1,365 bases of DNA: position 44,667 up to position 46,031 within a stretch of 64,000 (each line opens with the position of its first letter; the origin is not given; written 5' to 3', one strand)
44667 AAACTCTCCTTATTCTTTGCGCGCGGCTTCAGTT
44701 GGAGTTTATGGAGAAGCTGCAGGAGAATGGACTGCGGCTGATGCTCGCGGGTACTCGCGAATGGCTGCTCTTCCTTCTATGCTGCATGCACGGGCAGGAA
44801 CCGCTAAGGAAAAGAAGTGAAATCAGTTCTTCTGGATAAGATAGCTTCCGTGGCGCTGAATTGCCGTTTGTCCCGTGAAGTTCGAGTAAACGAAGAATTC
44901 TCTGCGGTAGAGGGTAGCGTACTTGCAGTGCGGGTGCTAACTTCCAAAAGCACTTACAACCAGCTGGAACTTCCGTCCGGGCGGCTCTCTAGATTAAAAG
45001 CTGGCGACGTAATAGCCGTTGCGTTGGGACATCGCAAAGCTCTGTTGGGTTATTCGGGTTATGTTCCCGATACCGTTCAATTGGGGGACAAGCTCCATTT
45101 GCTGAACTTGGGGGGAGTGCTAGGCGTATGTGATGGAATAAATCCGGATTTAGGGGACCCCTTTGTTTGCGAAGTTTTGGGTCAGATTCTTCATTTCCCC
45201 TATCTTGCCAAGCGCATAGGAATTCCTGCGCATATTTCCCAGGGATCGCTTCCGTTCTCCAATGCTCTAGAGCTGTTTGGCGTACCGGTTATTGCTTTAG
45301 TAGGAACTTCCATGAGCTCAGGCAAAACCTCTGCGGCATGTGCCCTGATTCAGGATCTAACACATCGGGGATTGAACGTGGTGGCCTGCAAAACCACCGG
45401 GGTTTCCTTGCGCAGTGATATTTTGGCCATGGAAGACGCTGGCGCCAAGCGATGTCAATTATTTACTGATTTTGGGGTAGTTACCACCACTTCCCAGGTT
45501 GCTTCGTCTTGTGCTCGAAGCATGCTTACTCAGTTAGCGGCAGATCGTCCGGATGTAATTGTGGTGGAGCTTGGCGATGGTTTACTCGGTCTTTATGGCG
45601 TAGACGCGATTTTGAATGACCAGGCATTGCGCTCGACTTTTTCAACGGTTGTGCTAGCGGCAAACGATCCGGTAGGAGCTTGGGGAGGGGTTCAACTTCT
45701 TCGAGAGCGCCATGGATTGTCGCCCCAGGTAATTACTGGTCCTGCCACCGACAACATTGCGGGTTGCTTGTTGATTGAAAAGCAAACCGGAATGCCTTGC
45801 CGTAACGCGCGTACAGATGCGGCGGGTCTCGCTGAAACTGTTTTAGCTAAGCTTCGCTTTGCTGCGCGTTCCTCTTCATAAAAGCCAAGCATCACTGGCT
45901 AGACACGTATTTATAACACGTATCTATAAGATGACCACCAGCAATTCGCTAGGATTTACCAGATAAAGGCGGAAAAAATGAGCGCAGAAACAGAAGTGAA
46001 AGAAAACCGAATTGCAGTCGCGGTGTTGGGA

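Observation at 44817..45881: Uncharacterised P-loop protein translationally coupled inside an argF'-type arginine operon that lacks argA/argJ and argE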

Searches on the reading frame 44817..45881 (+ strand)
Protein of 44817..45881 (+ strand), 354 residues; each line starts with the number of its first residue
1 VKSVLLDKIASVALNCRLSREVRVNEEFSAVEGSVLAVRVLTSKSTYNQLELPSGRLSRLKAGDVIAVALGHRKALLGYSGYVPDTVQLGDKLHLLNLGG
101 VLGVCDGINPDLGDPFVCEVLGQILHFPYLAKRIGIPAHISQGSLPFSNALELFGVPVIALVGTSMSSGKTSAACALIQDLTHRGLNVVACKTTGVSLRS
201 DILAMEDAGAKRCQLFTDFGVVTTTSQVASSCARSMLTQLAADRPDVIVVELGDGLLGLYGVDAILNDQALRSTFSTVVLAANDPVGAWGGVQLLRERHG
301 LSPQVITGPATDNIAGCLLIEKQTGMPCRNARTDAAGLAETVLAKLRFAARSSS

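Call 3: search_protein_families(library=pfam, proteins=[window:44817-45881:+], max_evalue=0.01)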
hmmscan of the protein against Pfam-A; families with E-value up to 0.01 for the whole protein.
window:44817-45881:+ (354 aa): 3 families
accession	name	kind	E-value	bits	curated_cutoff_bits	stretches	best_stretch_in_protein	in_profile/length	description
PF07755.17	DUF1611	-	0.00014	21.8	25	1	157-194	13-50/201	Domain of unknown function (DUF1611_C) P-loop domain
PF03205.20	MobB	-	0.00022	21.5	26.6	1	158-251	1-97/133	Molybdopterin guanine dinucleotide synthesis protein B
PF01656.29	CbiA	-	0.0055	17.1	25.4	1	159-193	1-35/125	CobQ/CobB/MinD/ParA nucleotide binding domain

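Call 4: search_protein_families(library=ncbifam, proteins=[window:44817-45881:+], max_evalue=0.01)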
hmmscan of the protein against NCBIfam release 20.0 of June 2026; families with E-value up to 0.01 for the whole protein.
window:44817-45881:+ (354 aa): 3 families
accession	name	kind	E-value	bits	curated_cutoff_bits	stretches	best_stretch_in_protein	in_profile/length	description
TIGR00176.1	mobB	equivalog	0.00038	20.5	76.2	1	158-251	1-96/155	molybdopterin-guanine dinucleotide biosynthesis protein B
NF011065.0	PRK14494.1-4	equivalog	0.0026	17.2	287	0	159-288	13-138/244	putative molybdopterin-guanine dinucleotide biosynthesis protein MobB/FeS domain-containing protein protein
NF011056.0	PRK14489.1-1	equivalog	0.003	16.7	379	1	156-218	203-269/363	bifunctional molybdenum cofactor guanylyltransferase MobA/molybdopterin-guanine dinucleotide biosynthesis adaptor protein MobB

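Call 5: find_homologous_proteins(query=window:44817-45881:+, max_evalue=0.001)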
Query window:44817-45881:+ (354 aa): 6498 proteins with E <= 0.001 among 8000 candidates; the best 120 are listed.
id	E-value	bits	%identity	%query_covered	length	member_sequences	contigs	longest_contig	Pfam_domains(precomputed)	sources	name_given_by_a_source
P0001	8.8e-214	727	94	100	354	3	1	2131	-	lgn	-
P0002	3.2e-164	564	75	94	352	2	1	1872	PF07755.18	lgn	-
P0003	3.3e-164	564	74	99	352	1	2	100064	-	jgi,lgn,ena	-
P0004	2.1e-160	551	74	97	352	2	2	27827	-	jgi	jgi:hypothetical protein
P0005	7.2e-160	550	70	100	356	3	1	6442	-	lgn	-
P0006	7.8e-160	550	69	100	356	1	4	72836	-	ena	-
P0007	8.4e-159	546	71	98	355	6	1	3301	-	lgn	-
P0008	3.1e-158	544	73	98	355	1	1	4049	-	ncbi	-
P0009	5.5e-157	540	71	98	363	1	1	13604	-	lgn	-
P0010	8.1e-157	540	70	99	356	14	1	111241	-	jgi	jgi:hypothetical protein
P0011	2.0e-156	538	69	98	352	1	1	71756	-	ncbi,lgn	-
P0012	6.5e-156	537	69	98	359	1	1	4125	-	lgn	-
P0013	5.1e-155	534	68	99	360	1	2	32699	-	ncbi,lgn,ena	-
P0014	5.4e-155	534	71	97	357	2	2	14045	-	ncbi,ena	ncbi:MAG: hypothetical protein AAB426_07510 [Myxococcota bacterium]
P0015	5.5e-155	534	70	100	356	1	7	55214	-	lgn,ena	-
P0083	5.2e-147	507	66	100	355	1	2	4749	PF07755.18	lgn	-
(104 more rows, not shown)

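Call 6: search_solved_structures(query=window:44817-45881:+, max_evalue=10, show_alignments=2)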
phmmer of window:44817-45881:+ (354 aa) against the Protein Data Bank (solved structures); distinct sequences matched with E-value up to 10: 0.

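Call 10: find_related_loci(query=A1, collection=genome_contigs, flank=10000)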
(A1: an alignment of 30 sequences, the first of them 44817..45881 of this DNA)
Query A1 (354 aa) in genome_contigs; peptide patterns used: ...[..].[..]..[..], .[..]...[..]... (x = any residue, [..] = any of these).
600 stretches matched a pattern (row limit reached: there are more); 591 encode a relative of the query (tblastn E <= 1e-3); the best 80 are kept; 80 distinct loci.
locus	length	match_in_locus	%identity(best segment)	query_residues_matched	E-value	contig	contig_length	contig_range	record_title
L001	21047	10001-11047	71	1-349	1e-158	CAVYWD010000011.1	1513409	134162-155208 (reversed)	MAG: uncultured delta proteobacterium isolate MFD01476.bin.1.33 genome assembly, contig: contig_7801, whole genome shotg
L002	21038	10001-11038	71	1-346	3e-155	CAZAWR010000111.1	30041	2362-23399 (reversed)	MAG TPA_asm: uncultured Polyangiaceae bacterium isolate binchicken_co266_243 genome assembly, contig: NODE_2600_length_3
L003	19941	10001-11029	70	1-343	2e-154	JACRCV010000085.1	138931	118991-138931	MAG: Deltaproteobacteria bacterium isolate NC_groundwater_1655_Pr3_B-0.1um_70_22 SR-2_scaffold_141_2873956, whole genome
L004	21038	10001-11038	69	1-346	1e-152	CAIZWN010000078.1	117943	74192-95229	MAG: uncultured Myxococcales bacterium isolate Loc080925-8-8m_bin-466 genome assembly, contig: bin-466:78/84, whole geno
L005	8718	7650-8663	67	1-336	9e-153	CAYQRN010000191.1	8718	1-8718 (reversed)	MAG TPA_asm: uncultured Planctomycetia bacterium isolate binchicken_co16_337 genome assembly, contig: NODE_13308_length_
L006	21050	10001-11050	69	1-350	2e-149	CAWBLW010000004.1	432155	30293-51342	MAG: uncultured Acidobacteriota bacterium isolate MFD02416.bin.1.208 genome assembly, contig: contig_14741, whole genome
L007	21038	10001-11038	65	1-346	3e-156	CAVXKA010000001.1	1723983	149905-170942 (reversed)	MAG: Candidatus Eisenbacteria bacterium isolate MFD05942.bin.1.119 genome assembly, contig: contig_14319, whole genome s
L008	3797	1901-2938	67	1-346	4e-147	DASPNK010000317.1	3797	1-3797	MAG TPA_asm: Planctomycetota bacterium isolate SMAG_U12119 k141_290979, whole genome shotgun sequence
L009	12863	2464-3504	68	1-347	2e-142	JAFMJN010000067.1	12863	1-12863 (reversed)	MAG: Planctomycetota bacterium isolate DEBay_Sum019D_L_G_184 NODE_5035_length_12863_cov_7.117114, whole genome shotgun s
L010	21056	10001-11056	67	1-352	5e-141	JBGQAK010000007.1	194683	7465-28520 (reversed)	MAG: Thermoanaerobaculaceae bacterium isolate OBJ2_061818_130_32 k141_154892_length_194683_cov_25.3890, whole genome sho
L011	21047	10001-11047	67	1-349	3e-138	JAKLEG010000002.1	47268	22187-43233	MAG: Myxococcota bacterium isolate RA.bin128 RA.bin128_2, whole genome shotgun sequence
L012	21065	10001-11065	62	1-349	3e-138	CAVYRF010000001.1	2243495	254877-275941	MAG: uncultured Acidobacteriota bacterium isolate MFD00964.bin.1.74 genome assembly, contig: contig_2727, whole genome s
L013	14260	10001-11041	60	1-347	3e-138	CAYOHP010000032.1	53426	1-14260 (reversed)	MAG TPA_asm: uncultured bacterium isolate SRP323723_co1_104 genome assembly, contig: NODE_506_length_53426_cov_6.592962,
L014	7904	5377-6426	61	1-350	7e-138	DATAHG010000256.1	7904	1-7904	MAG TPA_asm: Thermoanaerobaculia bacterium isolate SMAG_U6849 k141_1529113, whole genome shotgun sequence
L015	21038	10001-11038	60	1-346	1e-137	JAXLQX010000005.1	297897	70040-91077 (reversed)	MAG: Thermoanaerobaculia bacterium isolate STL-ACI14 C1.267.fa-5, whole genome shotgun sequence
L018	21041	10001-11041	59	1-347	1e-135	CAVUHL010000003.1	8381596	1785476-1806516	MAG: uncultured Holophagales bacterium isolate MFD01916.bin.1.17 genome assembly, contig: contig_1998, whole genome shot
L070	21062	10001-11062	55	1-354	2e-128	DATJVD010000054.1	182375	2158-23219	MAG TPA_asm: Steroidobacteraceae bacterium isolate SMAG_U15063 k141_1014674, whole genome shotgun sequence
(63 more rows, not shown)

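Call 16: search_protein_representatives(protein=window:44817-45881:+)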
Query: 354 residues. Proteins with E-value up to 0.001 (for the whole library): 1423; up to 1e-10: 851; up to 1e-30: 164. The best 150 are listed.
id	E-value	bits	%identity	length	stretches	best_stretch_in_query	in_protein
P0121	9.4e-122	422.7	58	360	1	1-346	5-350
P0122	2.1e-102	359.1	51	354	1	4-350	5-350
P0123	3.6e-92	325.5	58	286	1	1-264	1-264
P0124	1.1e-90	320.6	46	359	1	4-344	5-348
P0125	6.2e-88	311.5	51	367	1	3-339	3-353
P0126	4.2e-84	298.9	60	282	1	1-228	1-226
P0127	5.5e-80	285.4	53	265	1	95-347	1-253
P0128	1.4e-79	284.1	47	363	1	4-346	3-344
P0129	4.8e-74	265.9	52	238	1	58-294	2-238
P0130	2.2e-73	263.7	55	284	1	1-220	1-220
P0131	2.5e-73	263.5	45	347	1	4-343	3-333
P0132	6.5e-71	255.6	48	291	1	70-348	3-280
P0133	1.0e-70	254.9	65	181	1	1-171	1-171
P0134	1.5e-69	251.1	44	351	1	6-341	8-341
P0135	1.1e-67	245.0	48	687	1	1-349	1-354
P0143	6.7e-63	229.3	41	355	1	5-346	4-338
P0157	2.1e-54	201.3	42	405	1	2-290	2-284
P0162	9.8e-54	199.1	56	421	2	192-329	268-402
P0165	1.8e-52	194.9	37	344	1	1-331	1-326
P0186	1.1e-46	176.0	34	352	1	4-326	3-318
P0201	2.8e-44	168.1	41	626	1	41-344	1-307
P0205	1.3e-43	165.9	52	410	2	89-213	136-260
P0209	2.4e-42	161.7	33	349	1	1-326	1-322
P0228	6.1e-38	147.2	32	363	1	18-335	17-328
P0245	6.2e-35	137.3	30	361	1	4-332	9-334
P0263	4.8e-33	131.1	31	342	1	1-318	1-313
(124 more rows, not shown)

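Call 17: search_protein_families(library=pfam, proteins=[P0135, P0201, P0162, P0157, P0205, P0245, P0263, P0228, P0209, P0186], max_evalue=0.01)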
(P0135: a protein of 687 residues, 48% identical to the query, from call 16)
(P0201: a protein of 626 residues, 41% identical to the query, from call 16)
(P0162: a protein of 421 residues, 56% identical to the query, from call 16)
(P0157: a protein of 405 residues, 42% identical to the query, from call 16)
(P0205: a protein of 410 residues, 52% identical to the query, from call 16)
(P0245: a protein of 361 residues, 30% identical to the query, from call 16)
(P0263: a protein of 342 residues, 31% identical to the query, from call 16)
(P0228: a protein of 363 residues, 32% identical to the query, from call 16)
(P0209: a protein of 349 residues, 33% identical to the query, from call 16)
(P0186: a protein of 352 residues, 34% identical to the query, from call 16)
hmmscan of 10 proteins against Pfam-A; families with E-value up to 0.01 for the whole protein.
P0135 (687 aa): 1 family
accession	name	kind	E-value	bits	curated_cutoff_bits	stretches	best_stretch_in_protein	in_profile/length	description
PF22698.1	Semialdhyde_dhC_1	-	4.2e-09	36.9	27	2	619-675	87-144/165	Semialdehyde dehydrogenase, dimerisation domain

P0201 (626 aa): 2 families
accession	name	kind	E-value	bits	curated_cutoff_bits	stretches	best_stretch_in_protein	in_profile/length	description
PF00696.33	AA_kinase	-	5e-33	115.2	24.9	1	363-597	2-234/234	Amino acid kinase family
PF00702.32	Hydrolase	-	0.00045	21.1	26.4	1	196-306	45-157/191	haloacid dehalogenase-like hydrolase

P0162 (421 aa): 0 families

P0157 (405 aa): 2 families
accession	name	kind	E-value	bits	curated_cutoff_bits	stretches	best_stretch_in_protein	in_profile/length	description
PF13500.12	AAA_26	-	0.0011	19.3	27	1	153-195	3-45/198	AAA domain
PF07755.17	DUF1611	-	0.0016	18.4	25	1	147-186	9-48/201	Domain of unknown function (DUF1611_C) P-loop domain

P0205 (410 aa): 1 family
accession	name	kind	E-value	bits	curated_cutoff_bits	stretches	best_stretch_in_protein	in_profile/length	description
PF07755.17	DUF1611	-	0.0037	17.1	25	0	203-242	12-50/201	Domain of unknown function (DUF1611_C) P-loop domain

P0245 (361 aa): 2 families
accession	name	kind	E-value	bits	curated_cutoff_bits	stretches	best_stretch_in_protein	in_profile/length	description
PF07755.17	DUF1611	-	0.0005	20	25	1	142-197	3-53/201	Domain of unknown function (DUF1611_C) P-loop domain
PF01656.29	CbiA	-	0.01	16.3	25.4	0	159-264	1-54/125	CobQ/CobB/MinD/ParA nucleotide binding domain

P0263 (342 aa): 0 families

P0228 (363 aa): 2 families
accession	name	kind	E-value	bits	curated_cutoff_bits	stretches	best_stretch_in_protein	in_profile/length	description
PF01656.29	CbiA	-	6.9e-05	23.2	25.4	1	150-315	1-60/125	CobQ/CobB/MinD/ParA nucleotide binding domain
PF03205.20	MobB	-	0.00078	19.8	26.6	1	150-204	2-60/133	Molybdopterin guanine dinucleotide synthesis protein B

P0209 (349 aa): 1 family
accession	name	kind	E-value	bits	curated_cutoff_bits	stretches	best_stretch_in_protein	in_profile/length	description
PF01656.29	CbiA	-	0.00049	20.5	25.4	0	155-280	4-54/125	CobQ/CobB/MinD/ParA nucleotide binding domain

P0186 (352 aa): 2 families
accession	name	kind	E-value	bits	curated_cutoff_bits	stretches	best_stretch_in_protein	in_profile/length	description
PF03205.20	MobB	-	0.0029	17.9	26.6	1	155-200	6-56/133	Molybdopterin guanine dinucleotide synthesis protein B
PF01656.29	CbiA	-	0.0059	17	25.4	0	150-184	1-35/125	CobQ/CobB/MinD/ParA nucleotide binding domain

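Call 18: predict_structure(alignment_id=A1)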
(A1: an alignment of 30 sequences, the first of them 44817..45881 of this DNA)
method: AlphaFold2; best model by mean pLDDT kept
length: 354 residues; sequences in the alignment: 30
mean_pLDDT: 83.5   pTM: 0.75
mean pLDDT of the five models: 83.5, 80.1, 80.2, 79.6, 78.6
residues with pLDDT >= 90: 177; 70-90: 123; 50-70: 30; < 50: 24
segments of 3 or more residues with pLDDT < 50: 128-143, 349-354
pLDDT, mean of each block of 10 residues (from residue 1): 89 73 83 86 80 84 92 63 88 88 81 85 66 32 67 95 87 95 95 74 86 82 79 93 96 77 92 95 93 94 95 93 96 93 73 33
secondary structure, 60 per line:
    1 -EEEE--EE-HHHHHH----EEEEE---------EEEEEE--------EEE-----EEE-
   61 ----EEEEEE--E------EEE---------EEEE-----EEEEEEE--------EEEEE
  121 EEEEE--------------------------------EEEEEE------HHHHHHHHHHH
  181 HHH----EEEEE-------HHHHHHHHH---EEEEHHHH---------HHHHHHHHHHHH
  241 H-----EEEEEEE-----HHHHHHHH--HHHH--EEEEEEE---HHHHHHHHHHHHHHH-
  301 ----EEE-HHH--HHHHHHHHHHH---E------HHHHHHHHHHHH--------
elements in order: E2-5 H11-16 E21-25 E35-40 E49-51 E57-59 E65-70 E80-82 E92-95 E101-107 E116-125 E158-163 H170-183 E188-192 H200-208 E212-215 H216-219 H229-241 E247-253 H259-266 H269-272 E275-281 H285-299 E305-307 H314-324 H335-346

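Call 21: fold_search(model_id=the predicted structure, library=pdb)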
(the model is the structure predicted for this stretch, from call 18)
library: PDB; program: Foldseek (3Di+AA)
matches with E <= 10: 1679; with E <= 0.001: 216
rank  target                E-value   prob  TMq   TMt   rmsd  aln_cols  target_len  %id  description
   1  3of5_A                3.6e-07  1.00  0.39  0.58   5.7       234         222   15  Crystal Structure of a Dethiobiotin Synthetase from Francisella tularensis subsp. tularensis SCHU S4 (released 2011-02-02)
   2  2hf8_B                8.5e-07  1.00  0.36  0.56   5.4       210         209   16  Crystal structure of HypB from Methanocaldococcus jannaschii in the triphosphate form, in complex with zinc (released 2006-07-04)
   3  5l3r_A                9.6e-07  1.00  0.39  0.50   7.7       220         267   18  Structure of the GTPase heterodimer of chloroplast SRP54 and FtsY from Arabidopsis thaliana (released 2016-06-08)
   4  1jpn_B                1.2e-06  1.00  0.38  0.45   6.9       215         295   20  GMPPNP Complex of SRP GTPase NG Domain (released 2002-02-02)
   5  1dae                  1.2e-06  1.00  0.32  0.48   6.2       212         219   15  DETHIOBIOTIN SYNTHETASE COMPLEXED WITH 3-(1-AMINOETHYL) NONANEDIOIC ACID (released 1996-06-20)
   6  1dbs                  1.4e-06  1.00  0.35  0.52   6.4       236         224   15  MECHANISTIC IMPLICATIONS AND FAMILY RELATIONSHIPS FROM THE STRUCTURE OF DETHIOBIOTIN SYNTHETASE (released 1995-04-20)
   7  2hf8_A                1.5e-06  1.00  0.34  0.53   5.8       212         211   16  Crystal structure of HypB from Methanocaldococcus jannaschii in the triphosphate form, in complex with zinc (released 2006-07-04)
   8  5l3r_C                2.0e-06  1.00  0.40  0.51   7.5       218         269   17  Structure of the GTPase heterodimer of chloroplast SRP54 and FtsY from Arabidopsis thaliana (released 2016-06-08)
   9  3of5_B                2.1e-06  1.00  0.39  0.60   5.2       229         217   14  Crystal Structure of a Dethiobiotin Synthetase from Francisella tularensis subsp. tularensis SCHU S4 (released 2011-02-02)
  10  1dts                  2.6e-06  1.00  0.34  0.52   5.8       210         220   16  CRYSTAL STRUCTURE OF AN ATP DEPENDENT CARBOXYLASE, DETHIOBIOTIN SYNTHASE, AT 1.65 ANGSTROMS RESOLUTION (released 1995-04-20)
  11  2og2                  2.7e-06  1.00  0.39  0.44   7.0       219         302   16  Crystal structure of chloroplast FtsY from Arabidopsis thaliana (released 2007-12-11)
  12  3dm5_B                2.9e-06  1.00  0.40  0.35   8.9       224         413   14  Structures of SRP54 and SRP19, the two proteins assembling the ribonucleic core of the Signal Recognition Particle fro (released 2008-11-04)
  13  7o9f_B                3.1e-06  1.00  0.39  0.45   7.7       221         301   15  Bacillus subtilis Ffh in complex with ppGpp (released 2022-02-02)
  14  1okk_A                3.7e-06  1.00  0.38  0.46   6.4       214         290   18  HOMO-HETERODIMERIC COMPLEX OF THE SRP GTPASES (released 2004-01-19)
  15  2c03_A                3.9e-06  1.00  0.39  0.45   8.0       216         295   19  GDP COMPLEX OF SRP GTPASE FFH NG DOMAIN (released 2007-02-13)
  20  2obn_B                5.3e-06  1.00  0.39  0.40   5.5       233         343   17  Crystal structure of a duf1611 family protein (ava_3511) from anabaena variabilis atcc 29413 at 2.30 A resolution (released 2007-01-16)
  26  2obn_C                8.2e-06  1.00  0.39  0.39   5.5       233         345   18  Crystal structure of a duf1611 family protein (ava_3511) from anabaena variabilis atcc 29413 at 2.30 A resolution (released 2007-01-16)
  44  2obn_A                1.4e-05  1.00  0.39  0.40   5.3       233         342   17  Crystal structure of a duf1611 family protein (ava_3511) from anabaena variabilis atcc 29413 at 2.30 A resolution (released 2007-01-16)
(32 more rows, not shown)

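Call 30: search_solved_structures(query=A1, max_evalue=10, show_alignments=3)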
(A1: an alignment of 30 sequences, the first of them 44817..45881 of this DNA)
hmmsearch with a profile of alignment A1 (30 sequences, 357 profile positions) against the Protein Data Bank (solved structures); distinct sequences matched with E-value up to 10: 5.
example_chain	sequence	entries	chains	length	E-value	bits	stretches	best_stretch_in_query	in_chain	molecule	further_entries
1dts_A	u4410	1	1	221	0.11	14.6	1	161-192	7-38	DETHIOBIOTIN SYNTHETASE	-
1a82_A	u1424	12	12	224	0.12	14.6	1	161-192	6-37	DETHIOBIOTIN SYNTHETASE | PROTEIN (DETHIOBIOTIN SYNTHETASE) | DETHIOBIOTIN SYNTHASE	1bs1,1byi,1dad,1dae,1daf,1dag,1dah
2ma4_A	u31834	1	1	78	0.31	13.1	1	215-265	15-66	Putative periplasmic protein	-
2noc_A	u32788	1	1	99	0.46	12.6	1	215-265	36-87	Putative periplasmic protein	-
1w2w_A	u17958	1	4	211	1.2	11.2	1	116-164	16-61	5-METHYLTHIORIBOSE-1-PHOSPHATE ISOMERASE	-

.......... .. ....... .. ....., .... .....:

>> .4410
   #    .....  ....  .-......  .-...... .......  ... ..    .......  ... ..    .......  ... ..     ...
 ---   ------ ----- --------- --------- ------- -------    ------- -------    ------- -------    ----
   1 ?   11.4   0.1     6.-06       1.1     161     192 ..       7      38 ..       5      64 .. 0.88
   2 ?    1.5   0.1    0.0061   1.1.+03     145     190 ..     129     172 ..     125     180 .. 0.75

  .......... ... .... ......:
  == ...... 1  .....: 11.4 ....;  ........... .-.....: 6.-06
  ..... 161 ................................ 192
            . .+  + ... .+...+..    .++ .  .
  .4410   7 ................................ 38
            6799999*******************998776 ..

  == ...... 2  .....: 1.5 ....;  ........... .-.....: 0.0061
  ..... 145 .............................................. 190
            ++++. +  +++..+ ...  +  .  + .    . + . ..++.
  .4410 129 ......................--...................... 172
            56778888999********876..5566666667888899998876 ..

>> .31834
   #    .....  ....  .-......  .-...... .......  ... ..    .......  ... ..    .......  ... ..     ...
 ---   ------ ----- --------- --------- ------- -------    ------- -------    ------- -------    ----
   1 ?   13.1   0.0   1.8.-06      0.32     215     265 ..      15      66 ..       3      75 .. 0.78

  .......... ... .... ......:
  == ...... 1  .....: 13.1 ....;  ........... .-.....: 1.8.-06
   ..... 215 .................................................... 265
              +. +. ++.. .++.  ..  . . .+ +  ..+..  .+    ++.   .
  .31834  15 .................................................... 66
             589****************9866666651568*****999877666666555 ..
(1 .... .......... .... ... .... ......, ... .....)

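Call 36: find_encoding_contigs(protein=P0201, flank=6000, max_places=3)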
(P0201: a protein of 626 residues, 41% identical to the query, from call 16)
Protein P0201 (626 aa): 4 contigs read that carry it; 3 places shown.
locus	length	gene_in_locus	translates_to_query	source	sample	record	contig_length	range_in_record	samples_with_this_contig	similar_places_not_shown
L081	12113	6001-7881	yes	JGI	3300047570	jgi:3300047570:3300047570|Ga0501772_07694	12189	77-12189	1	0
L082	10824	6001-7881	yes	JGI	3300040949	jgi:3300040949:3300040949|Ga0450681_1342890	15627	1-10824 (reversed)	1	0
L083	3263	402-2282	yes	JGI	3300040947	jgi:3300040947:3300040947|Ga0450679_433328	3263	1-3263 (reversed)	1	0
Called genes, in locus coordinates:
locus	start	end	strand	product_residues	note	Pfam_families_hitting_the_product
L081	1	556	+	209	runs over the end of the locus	?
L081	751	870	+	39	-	-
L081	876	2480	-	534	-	-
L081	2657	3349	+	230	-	-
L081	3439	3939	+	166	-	-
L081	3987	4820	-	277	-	-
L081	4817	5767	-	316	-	PF00491:Arginase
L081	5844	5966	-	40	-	-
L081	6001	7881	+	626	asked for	PF00696:AA_kinase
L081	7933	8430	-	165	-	PF00578:AhpC-TSA, PF08534:Redoxin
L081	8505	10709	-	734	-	PF16656:Pur_ac_phosph_N, PF00149:Metallophos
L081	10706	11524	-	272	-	PF13428:TPR_14 (faint), PF07719:TPR_2 (faint), PF13371:TPR_9 (weak), PF13432:TPR_16 (weak)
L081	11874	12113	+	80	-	?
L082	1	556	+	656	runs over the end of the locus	PF17804:TSP_NTD, PF00595:PDZ, PF03572:Peptidase_S41, PF11818:DUF3340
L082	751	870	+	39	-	-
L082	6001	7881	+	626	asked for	PF00696:AA_kinase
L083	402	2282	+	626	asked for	PF00696:AA_kinase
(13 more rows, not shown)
